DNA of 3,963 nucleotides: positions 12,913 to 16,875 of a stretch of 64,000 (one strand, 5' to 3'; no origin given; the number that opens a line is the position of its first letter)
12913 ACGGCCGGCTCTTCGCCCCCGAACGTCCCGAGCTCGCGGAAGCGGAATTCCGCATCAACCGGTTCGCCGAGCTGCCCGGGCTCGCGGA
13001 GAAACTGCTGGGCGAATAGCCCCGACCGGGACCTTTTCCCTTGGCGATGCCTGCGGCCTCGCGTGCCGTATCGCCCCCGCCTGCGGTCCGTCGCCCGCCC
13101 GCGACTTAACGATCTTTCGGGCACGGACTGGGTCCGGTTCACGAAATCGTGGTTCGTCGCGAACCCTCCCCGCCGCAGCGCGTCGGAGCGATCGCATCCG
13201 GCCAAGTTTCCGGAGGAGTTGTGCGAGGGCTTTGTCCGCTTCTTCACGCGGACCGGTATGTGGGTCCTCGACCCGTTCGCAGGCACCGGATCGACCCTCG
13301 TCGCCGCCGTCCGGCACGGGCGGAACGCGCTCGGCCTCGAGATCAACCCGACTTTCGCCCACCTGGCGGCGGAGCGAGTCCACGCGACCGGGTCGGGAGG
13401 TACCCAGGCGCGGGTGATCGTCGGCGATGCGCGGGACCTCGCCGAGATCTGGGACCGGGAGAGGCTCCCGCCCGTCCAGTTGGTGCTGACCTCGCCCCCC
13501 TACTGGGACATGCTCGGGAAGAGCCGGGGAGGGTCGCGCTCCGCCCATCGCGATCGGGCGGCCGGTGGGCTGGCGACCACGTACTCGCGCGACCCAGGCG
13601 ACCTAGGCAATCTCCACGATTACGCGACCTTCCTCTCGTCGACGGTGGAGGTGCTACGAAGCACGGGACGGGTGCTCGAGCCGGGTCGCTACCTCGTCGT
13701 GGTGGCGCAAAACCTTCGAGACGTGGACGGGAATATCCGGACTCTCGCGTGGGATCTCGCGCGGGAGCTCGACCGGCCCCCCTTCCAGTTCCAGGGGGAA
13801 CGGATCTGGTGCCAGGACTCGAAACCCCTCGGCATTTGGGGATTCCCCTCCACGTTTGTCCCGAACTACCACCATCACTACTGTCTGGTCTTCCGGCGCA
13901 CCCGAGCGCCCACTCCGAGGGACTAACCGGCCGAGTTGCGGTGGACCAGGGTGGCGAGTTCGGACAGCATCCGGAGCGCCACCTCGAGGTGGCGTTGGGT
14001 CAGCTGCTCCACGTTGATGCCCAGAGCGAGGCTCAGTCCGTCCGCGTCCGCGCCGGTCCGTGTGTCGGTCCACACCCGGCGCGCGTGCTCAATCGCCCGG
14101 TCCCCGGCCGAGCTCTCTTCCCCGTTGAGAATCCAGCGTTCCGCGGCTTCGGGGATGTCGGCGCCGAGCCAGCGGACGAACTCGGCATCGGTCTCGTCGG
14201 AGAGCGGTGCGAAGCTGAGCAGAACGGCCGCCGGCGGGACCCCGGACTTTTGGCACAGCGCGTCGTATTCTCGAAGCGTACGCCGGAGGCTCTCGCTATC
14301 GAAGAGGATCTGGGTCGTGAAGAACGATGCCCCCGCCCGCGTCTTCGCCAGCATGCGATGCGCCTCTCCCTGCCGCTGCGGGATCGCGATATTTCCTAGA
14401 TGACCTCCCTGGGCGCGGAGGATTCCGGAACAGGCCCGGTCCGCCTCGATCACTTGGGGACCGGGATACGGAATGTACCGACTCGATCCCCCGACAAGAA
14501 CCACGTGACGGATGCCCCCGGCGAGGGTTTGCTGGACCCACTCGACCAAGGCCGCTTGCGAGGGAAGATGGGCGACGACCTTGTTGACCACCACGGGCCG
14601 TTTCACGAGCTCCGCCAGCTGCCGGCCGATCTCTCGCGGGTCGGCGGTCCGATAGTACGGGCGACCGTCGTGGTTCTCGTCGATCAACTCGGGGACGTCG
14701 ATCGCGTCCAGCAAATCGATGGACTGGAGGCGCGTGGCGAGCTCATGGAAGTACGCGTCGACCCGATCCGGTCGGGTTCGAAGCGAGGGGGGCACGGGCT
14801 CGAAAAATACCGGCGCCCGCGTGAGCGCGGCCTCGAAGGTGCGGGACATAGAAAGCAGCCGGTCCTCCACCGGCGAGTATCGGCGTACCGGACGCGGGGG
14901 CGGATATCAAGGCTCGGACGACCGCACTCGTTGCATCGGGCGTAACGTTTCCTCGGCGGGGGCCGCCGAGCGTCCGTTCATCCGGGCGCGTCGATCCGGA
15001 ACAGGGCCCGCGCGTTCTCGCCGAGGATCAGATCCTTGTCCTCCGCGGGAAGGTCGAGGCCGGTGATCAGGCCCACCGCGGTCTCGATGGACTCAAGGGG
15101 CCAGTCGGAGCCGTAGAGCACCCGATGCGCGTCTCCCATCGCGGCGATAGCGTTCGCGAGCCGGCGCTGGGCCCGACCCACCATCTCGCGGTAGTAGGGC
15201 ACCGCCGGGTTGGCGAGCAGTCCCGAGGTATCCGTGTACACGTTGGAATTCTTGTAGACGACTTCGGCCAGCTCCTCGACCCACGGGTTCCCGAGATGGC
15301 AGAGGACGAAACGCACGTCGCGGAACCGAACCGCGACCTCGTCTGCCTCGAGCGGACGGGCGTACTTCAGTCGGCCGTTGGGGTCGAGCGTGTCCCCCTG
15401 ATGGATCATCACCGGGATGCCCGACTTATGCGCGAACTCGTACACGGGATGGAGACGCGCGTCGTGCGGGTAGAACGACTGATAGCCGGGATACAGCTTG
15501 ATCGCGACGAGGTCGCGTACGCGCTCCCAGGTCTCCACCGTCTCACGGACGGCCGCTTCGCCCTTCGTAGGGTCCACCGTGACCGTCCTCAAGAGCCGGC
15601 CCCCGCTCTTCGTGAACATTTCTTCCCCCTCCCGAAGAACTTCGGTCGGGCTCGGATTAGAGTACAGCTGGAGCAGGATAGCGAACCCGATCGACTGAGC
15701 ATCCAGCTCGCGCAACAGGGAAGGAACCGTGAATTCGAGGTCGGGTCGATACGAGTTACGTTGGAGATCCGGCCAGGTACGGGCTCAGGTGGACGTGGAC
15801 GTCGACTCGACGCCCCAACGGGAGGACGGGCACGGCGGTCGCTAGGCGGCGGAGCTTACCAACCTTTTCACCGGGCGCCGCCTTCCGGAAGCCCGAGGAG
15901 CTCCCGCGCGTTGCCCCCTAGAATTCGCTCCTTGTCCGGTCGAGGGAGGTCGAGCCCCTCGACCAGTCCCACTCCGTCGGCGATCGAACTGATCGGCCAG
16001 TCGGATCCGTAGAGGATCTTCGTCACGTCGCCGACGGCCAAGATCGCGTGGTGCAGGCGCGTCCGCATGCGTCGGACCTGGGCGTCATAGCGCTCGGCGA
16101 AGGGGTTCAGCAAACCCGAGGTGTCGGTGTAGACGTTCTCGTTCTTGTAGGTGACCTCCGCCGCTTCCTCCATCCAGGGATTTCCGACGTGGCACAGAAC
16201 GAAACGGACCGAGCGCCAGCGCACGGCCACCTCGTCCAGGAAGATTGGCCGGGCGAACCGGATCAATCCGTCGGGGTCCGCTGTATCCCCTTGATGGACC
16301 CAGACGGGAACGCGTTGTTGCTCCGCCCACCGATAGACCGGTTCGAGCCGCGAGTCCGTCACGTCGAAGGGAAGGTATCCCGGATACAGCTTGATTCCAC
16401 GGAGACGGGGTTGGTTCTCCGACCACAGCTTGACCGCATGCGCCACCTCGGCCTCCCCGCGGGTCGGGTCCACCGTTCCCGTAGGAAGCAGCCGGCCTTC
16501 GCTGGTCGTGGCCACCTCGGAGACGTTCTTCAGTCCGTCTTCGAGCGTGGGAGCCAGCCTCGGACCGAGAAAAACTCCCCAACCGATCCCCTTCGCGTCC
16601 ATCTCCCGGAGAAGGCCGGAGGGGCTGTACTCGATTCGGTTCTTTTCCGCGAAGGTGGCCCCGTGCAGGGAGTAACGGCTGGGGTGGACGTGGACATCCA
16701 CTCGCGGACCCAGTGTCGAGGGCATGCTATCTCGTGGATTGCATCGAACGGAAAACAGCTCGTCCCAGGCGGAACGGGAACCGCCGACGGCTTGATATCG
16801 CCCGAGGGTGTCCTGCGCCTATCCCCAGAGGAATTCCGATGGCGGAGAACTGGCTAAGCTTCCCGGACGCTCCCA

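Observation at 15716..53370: At least eight coding sequences disrupted by single-base indels, mostly in G/C homopolymer runs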

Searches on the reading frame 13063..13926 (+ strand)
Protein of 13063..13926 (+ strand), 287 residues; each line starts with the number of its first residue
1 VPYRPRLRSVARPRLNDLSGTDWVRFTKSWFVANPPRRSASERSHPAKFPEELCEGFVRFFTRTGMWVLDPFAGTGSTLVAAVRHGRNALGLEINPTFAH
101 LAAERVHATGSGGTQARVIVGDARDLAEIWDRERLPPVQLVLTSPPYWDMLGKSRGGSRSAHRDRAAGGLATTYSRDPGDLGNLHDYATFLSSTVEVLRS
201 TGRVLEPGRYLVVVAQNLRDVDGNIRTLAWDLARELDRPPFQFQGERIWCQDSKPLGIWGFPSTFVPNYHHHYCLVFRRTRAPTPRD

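Call 36: search_protein_families(library=ncbifam, proteins=[window:13063-13926:+], max_evalue=0.00001)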
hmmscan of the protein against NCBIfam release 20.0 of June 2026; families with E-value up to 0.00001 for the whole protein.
window:13063-13926:+ (287 aa): 3 families
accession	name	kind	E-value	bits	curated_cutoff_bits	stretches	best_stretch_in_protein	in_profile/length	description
NF010253.0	PRK13699.1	subfamily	1.4e-10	41.3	244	1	40-108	139-207/226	DNA methyltransferase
NF050803.1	DnaMtaseCcrMCaul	equivalog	4.5e-10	39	830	1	39-117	180-258/350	adenine-specific DNA-methyltransferase CcrM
NF008572.0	PRK11524.1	equivalog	1.6e-07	30.8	292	1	44-108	194-258/294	adenine-specific DNA-methyltransferase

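Call 37: search_protein_families(library=pfam, proteins=[window:13063-13926:+], max_evalue=0.01)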
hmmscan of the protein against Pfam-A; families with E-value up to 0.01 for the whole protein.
window:13063-13926:+ (287 aa): 4 families
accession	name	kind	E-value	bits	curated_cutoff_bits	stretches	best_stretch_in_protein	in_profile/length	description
PF01555.25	N6_N4_Mtase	-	3.2e-24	86.6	26.7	2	25-103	139-220/221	DNA methylase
PF13649.12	Methyltransf_25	-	0.0009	20.3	27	1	68-127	1-59/97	Methyltransferase domain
PF08241.18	Methyltransf_11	-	0.0044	18.1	21.2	0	73-126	5-54/95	Methyltransferase domain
PF03602.21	Cons_hypoth95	-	0.0045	17.1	24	1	67-149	44-125/182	Conserved hypothetical protein 95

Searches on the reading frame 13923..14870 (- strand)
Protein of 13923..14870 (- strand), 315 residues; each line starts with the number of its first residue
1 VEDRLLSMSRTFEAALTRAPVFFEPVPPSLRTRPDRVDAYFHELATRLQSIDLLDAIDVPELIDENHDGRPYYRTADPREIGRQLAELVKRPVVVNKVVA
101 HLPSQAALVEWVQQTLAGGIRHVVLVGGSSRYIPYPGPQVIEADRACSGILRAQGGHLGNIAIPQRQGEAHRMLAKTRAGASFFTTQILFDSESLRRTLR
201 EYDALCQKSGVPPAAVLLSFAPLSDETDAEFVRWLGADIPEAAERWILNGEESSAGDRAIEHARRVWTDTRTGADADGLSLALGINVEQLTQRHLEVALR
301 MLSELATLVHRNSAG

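Call 36: search_protein_families(library=ncbifam, proteins=[window:13923-14870:-], max_evalue=0.00001)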
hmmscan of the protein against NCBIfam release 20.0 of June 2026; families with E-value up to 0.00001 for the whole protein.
window:13923-14870:- (315 aa): 0 families

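Call 37: search_protein_families(library=pfam, proteins=[window:13923-14870:-], max_evalue=0.01)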
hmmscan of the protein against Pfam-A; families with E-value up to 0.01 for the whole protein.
window:13923-14870:- (315 aa): 2 families
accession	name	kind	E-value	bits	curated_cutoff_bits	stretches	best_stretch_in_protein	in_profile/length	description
PF19345.5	MTHFR_2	-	0.0013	18.2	27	1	153-238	139-220/295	Mycobacterial methylenetetrahydrofolate reductase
PF02219.23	MTHFR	-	0.0022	17.8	24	1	167-216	159-208/287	Methylenetetrahydrofolate reductase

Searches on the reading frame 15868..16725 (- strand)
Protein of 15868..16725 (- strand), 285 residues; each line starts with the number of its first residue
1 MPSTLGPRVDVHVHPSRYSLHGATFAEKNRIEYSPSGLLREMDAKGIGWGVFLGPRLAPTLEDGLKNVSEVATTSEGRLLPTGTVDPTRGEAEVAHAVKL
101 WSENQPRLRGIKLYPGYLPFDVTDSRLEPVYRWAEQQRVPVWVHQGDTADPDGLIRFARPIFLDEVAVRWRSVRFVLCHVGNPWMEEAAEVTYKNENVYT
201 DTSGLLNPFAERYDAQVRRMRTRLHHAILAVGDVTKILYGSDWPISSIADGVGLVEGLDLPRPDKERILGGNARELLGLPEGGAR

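Call 39: find_encoding_contigs(protein=window:15868-16725:-, flank=3000, max_places=10)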
Protein window:15868-16725:- (285 aa): 3 contigs read that carry it; 3 places shown.
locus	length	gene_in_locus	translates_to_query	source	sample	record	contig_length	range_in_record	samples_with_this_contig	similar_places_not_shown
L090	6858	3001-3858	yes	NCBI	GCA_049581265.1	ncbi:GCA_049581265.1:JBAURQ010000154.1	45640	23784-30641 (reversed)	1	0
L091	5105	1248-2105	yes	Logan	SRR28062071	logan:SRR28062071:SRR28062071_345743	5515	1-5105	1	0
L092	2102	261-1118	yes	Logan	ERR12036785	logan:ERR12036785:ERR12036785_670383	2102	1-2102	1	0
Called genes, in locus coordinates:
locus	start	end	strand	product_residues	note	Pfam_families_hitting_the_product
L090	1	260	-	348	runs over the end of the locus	PF00528:BPD_transp_1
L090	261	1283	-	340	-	PF00528:BPD_transp_1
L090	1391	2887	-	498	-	PF00202:Aminotran_3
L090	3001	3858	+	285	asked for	PF04909:Amidohydro_2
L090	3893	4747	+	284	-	PF04909:Amidohydro_2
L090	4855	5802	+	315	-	-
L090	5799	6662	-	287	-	PF01555:N6_N4_Mtase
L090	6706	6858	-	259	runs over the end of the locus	PF00702:Hydrolase, PF13419:HAD_2, PF13242:Hydrolase_like (weak)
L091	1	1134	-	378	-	?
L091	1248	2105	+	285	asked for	PF04909:Amidohydro_2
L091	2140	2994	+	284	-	PF04909:Amidohydro_2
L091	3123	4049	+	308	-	-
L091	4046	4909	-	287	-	PF01555:N6_N4_Mtase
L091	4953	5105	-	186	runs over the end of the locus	?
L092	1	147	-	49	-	?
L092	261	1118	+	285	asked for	PF04909:Amidohydro_2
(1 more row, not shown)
